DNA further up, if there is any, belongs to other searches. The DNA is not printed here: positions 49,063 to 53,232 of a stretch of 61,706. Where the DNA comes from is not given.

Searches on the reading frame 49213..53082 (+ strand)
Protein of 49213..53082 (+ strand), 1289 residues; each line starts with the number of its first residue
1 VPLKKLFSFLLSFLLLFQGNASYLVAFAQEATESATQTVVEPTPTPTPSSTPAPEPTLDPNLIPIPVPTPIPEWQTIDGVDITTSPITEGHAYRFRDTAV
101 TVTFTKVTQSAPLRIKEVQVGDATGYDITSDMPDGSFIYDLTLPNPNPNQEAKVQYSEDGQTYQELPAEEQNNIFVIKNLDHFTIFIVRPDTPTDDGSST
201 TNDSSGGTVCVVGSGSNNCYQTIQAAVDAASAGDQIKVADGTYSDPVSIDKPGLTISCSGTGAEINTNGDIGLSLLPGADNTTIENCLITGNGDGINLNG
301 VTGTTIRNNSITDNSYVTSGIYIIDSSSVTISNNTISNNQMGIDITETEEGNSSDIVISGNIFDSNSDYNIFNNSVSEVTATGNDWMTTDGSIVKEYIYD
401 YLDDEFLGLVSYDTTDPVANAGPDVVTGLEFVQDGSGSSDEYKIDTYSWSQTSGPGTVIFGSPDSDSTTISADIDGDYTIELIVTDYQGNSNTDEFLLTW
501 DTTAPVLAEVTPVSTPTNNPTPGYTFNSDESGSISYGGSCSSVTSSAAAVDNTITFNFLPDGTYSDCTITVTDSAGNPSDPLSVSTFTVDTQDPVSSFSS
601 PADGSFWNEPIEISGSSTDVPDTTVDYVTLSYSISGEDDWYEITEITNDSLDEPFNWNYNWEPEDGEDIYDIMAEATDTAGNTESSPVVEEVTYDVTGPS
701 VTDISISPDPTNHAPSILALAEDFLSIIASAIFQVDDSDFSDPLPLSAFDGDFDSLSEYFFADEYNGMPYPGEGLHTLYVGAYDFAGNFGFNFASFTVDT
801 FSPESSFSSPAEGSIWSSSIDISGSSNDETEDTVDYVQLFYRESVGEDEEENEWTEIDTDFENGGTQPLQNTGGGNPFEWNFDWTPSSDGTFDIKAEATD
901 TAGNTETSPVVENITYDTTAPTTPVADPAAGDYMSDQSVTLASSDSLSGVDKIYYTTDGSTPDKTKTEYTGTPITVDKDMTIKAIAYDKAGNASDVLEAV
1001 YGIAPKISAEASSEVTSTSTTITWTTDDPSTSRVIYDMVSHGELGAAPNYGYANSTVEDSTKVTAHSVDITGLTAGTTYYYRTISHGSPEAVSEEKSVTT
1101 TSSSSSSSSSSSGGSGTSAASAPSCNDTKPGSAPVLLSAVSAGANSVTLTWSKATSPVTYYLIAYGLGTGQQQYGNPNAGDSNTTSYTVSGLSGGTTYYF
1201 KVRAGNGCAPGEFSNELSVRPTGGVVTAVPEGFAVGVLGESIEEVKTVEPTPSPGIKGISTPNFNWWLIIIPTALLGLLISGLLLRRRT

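Call 7: search_protein_families(library=pfam, proteins=[window:49213-53082:+], max_evalue=0.01)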
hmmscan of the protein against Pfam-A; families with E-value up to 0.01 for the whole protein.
window:49213-53082:+ (1289 aa): 13 families
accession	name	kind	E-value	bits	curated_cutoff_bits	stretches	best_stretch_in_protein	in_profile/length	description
PF13290.12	CHB_HEX_C_1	-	1.1e-16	60.9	22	1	928-996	1-65/67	Chitobiase/beta-hexosaminidase C-terminal domain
PF00041.27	fn3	-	1.2e-16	61.2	25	2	1132-1219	1-83/84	Fibronectin type III domain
PF13229.12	Beta_helix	-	1.2e-15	58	25.9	1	262-384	38-156/158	Right handed beta helix region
PF13287.12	Fn3_assoc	-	1e-13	51.6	23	1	951-1001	10-59/59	Fn3 associated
PF16656.11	Pur_ac_phosph_N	-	1.3e-13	51.7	30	2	1014-1100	10-93/93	Purple acid Phosphatase, N-terminal domain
PF19077.6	Big_13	-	3.3e-12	47.2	27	2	517-591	24-102/102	Bacterial Ig-like domain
PF05048.19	NosD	-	4.3e-12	46.3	23.6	1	268-385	58-168/212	Periplasmic copper-binding protein (NosD)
PF22352.2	K319L-like_PKD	-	1.7e-11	44.4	27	1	434-496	17-80/84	K319L-like, PKD domain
PF13750.12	Big_3_3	-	1.5e-06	28.4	27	1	879-934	4-56/157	Bacterial Ig-like domain (group 3)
PF12245.14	Big_3_2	-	4.3e-05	24.1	23.3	0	883-909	87-114/122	Bacterial Ig-like domain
PF16655.11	PhoD_N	-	9.2e-05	23.4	30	0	1022-1090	14-83/90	PhoD-like phosphatase, N-terminal domain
PF25059.1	FN3_DSCAM-DSCAML_C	-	0.0001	23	39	0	1150-1207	12-67/89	DSCAM/DSCAML C-terminal Fn3-like domain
PF18911.6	PKD_4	-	0.0074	16.8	27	1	416-495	3-80/85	PKD domain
